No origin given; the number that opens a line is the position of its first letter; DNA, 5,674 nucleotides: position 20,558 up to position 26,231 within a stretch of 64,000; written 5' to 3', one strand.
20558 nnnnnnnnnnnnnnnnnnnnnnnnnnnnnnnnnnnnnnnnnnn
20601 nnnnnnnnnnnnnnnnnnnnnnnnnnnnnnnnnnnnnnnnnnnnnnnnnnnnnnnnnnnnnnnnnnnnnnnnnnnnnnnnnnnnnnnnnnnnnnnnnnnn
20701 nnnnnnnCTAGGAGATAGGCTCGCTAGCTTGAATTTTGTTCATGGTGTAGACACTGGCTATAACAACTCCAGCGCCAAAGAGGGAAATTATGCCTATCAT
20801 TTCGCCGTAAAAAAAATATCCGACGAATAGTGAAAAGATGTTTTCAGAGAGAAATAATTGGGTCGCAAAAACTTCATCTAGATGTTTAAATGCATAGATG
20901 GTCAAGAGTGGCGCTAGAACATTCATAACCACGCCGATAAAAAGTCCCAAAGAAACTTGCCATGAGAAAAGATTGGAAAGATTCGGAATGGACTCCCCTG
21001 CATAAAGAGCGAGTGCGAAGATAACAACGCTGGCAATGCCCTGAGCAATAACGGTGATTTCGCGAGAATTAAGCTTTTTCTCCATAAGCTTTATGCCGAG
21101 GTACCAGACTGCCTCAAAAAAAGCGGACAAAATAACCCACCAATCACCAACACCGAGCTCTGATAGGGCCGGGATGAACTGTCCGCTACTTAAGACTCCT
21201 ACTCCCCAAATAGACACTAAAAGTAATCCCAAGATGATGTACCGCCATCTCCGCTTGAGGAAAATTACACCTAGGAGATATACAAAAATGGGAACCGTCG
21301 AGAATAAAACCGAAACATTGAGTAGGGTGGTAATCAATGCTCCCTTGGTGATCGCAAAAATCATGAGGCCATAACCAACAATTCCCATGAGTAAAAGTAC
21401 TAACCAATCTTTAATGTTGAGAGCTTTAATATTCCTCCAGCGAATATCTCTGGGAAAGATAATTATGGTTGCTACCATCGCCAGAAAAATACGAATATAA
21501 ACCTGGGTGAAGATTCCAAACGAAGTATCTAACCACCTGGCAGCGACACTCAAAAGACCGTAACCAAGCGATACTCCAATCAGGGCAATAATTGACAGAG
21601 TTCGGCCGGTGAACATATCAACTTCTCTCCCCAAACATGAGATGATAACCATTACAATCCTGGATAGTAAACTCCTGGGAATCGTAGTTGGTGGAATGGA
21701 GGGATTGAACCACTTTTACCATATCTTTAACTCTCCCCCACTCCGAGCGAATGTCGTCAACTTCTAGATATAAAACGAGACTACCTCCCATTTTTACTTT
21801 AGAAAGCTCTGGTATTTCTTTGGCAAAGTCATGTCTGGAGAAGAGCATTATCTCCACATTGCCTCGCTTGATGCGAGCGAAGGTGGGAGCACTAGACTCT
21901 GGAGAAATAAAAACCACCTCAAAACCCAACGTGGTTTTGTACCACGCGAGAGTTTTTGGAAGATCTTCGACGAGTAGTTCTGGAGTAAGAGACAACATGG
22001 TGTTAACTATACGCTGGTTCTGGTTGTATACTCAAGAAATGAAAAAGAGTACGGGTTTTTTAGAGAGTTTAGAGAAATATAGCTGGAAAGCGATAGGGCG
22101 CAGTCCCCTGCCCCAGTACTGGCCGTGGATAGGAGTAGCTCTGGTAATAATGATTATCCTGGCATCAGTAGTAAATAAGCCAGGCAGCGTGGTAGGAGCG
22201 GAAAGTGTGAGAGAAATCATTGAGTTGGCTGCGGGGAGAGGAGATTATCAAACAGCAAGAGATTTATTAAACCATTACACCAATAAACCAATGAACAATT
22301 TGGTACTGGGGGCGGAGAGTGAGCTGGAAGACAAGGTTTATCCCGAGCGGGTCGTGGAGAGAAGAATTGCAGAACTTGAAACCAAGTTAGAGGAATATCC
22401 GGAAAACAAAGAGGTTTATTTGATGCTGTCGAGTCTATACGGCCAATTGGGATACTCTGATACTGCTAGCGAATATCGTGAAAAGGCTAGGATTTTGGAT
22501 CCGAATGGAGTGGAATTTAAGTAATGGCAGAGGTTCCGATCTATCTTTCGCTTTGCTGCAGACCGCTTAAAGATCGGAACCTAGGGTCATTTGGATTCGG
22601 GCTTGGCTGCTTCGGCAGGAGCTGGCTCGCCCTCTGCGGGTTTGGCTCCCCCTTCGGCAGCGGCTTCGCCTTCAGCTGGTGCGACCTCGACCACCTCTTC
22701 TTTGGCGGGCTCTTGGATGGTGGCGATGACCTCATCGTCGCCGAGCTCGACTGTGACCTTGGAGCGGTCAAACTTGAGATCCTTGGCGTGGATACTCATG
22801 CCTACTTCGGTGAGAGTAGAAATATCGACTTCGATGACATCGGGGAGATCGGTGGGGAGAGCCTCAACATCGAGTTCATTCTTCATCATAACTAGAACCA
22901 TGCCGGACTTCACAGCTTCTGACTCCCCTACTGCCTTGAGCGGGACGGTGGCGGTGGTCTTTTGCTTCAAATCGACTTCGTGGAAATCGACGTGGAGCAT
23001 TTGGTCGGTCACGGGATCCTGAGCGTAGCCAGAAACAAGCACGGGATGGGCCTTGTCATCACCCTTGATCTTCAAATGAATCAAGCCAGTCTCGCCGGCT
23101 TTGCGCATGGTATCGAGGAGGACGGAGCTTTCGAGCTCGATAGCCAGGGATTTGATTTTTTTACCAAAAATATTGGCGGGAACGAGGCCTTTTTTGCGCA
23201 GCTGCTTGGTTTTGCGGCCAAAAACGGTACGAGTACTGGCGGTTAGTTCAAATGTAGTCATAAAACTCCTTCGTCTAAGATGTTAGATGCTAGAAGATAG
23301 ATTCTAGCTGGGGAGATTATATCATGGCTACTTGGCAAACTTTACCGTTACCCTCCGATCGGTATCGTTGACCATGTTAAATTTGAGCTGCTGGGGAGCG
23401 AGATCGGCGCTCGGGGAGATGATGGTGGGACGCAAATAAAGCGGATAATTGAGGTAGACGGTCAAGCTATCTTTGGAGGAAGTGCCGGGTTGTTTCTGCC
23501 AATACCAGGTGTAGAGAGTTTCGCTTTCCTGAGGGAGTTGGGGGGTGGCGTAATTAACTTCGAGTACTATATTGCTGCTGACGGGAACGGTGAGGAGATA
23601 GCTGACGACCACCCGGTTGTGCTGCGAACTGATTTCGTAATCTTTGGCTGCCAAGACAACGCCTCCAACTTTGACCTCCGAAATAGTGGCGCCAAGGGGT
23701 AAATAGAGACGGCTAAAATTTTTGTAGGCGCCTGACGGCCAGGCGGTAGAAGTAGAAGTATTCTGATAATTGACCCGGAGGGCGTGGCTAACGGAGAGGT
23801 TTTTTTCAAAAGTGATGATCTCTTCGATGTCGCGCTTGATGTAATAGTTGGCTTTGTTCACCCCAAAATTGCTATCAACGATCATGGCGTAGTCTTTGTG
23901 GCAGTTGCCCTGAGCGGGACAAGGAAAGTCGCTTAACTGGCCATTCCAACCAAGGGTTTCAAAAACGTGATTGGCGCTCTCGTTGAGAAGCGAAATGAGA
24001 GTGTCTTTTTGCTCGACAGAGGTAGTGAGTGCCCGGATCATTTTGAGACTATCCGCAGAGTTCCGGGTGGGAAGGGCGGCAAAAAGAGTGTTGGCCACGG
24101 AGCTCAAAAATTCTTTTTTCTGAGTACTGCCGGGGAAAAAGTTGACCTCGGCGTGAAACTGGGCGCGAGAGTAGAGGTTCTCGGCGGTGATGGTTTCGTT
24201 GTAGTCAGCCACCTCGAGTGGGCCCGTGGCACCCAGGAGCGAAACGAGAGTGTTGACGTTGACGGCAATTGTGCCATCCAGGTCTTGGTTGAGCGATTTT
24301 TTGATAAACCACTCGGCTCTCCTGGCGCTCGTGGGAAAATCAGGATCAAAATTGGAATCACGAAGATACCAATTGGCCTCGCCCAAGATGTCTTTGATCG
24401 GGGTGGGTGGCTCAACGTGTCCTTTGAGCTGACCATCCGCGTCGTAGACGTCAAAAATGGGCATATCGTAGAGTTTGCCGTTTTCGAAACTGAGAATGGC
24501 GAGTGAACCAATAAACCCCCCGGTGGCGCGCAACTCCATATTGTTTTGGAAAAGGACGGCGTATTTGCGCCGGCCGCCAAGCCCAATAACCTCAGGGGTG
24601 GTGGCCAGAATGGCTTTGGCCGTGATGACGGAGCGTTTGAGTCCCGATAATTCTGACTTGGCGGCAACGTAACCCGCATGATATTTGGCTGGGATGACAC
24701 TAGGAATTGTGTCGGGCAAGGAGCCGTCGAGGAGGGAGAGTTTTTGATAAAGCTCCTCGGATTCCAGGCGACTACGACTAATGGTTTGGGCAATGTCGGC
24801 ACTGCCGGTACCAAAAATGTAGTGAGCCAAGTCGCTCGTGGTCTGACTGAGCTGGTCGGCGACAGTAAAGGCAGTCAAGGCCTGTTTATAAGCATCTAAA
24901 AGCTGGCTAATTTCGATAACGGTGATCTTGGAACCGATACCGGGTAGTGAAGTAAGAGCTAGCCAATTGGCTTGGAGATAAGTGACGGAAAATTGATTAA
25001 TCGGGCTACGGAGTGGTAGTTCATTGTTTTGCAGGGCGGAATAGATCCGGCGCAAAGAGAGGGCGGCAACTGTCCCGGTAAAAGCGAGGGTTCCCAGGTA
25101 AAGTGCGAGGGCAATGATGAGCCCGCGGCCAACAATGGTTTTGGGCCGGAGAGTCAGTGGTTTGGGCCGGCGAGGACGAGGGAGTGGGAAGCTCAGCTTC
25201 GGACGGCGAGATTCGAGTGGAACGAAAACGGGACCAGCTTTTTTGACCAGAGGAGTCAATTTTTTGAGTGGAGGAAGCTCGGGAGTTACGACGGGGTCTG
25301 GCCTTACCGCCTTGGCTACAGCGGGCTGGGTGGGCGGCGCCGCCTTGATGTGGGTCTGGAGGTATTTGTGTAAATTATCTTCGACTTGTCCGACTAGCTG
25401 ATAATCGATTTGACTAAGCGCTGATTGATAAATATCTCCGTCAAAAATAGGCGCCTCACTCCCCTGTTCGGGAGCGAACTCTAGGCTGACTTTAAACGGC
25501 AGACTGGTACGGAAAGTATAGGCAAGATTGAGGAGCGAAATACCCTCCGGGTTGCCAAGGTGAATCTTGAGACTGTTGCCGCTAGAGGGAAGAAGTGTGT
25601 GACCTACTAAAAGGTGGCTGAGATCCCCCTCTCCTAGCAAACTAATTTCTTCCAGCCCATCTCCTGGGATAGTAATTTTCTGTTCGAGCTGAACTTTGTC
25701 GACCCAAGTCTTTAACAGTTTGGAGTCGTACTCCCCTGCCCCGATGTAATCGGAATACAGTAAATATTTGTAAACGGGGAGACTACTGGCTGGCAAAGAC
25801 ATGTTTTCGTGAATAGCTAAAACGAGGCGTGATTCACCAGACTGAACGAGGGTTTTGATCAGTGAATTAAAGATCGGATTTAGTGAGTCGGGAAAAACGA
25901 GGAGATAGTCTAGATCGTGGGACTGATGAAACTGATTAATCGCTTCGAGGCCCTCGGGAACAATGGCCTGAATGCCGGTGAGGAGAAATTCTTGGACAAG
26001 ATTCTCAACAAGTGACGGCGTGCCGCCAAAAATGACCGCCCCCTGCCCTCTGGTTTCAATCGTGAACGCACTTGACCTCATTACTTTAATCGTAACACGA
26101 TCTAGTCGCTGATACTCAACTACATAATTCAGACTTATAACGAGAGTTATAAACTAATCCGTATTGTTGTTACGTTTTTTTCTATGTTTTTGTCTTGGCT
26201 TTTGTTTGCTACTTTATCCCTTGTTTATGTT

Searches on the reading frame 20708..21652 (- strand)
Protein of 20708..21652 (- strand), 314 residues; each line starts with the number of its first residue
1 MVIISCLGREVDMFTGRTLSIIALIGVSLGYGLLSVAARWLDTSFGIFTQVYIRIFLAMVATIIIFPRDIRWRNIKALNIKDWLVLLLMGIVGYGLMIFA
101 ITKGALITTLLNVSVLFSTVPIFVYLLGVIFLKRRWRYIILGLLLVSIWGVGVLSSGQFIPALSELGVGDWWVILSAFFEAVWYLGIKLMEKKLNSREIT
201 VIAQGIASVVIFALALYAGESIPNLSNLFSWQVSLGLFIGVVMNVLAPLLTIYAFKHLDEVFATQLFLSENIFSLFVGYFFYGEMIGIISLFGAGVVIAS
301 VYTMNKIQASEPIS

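Call 11: search_protein_families(library=pfam, proteins=[window:20708-21652:-], max_evalue=0.001)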
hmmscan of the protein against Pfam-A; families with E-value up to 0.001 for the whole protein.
window:20708-21652:- (314 aa): 1 family
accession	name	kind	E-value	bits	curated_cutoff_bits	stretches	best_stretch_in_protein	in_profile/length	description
PF00892.27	EamA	-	8.4e-26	91.3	28.2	2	169-304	3-133/135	EamA-like transporter family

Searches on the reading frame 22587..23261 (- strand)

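Call 11: search_protein_families(library=pfam, proteins=[window:22587-23261:-], max_evalue=0.001)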
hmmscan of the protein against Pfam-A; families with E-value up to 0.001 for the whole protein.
window:22587-23261:- (224 aa): 2 families
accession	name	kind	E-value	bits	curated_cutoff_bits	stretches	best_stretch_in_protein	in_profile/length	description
PF14693.11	Ribosomal_TL5_C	-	1.4e-20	73.8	27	1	102-185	2-83/84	Ribosomal protein TL5, C-terminal domain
PF01386.24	Ribosomal_L25p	-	1.1e-17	64.7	23.6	1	6-93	1-82/82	Ribosomal L25p family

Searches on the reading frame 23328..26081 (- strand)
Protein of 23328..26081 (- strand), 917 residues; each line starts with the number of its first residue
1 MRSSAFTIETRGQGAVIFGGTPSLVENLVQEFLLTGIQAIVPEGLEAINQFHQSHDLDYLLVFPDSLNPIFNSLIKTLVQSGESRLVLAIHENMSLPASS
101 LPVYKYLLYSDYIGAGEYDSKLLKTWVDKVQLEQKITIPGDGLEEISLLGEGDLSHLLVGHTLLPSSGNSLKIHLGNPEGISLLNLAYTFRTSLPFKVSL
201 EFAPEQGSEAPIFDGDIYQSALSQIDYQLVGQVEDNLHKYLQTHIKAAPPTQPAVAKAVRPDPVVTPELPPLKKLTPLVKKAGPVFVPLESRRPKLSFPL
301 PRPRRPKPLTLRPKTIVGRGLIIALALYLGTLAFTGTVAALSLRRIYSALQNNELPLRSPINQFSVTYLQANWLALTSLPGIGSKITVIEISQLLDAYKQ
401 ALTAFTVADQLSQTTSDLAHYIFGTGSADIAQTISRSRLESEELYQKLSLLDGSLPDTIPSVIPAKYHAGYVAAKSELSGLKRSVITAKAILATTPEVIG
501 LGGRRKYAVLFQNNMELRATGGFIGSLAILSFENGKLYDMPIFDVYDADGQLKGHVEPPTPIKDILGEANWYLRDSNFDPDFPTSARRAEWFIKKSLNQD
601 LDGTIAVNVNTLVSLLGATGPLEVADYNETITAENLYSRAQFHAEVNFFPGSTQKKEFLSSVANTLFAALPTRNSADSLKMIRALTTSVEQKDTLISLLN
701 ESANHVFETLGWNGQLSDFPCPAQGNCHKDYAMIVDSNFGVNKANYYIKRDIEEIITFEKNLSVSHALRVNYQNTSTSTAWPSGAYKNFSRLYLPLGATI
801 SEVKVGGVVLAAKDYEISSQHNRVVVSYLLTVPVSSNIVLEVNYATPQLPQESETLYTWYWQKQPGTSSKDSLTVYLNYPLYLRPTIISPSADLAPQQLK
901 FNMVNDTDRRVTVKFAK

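Call 11: search_protein_families(library=pfam, proteins=[window:23328-26081:-], max_evalue=0.001)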
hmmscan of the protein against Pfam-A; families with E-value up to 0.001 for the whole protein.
window:23328-26081:- (917 aa): 1 family
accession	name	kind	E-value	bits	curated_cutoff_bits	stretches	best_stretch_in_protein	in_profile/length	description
PF13196.11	DUF4012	-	2.1e-25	90.4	28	1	503-637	2-136/144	Protein of unknown function (DUF4012)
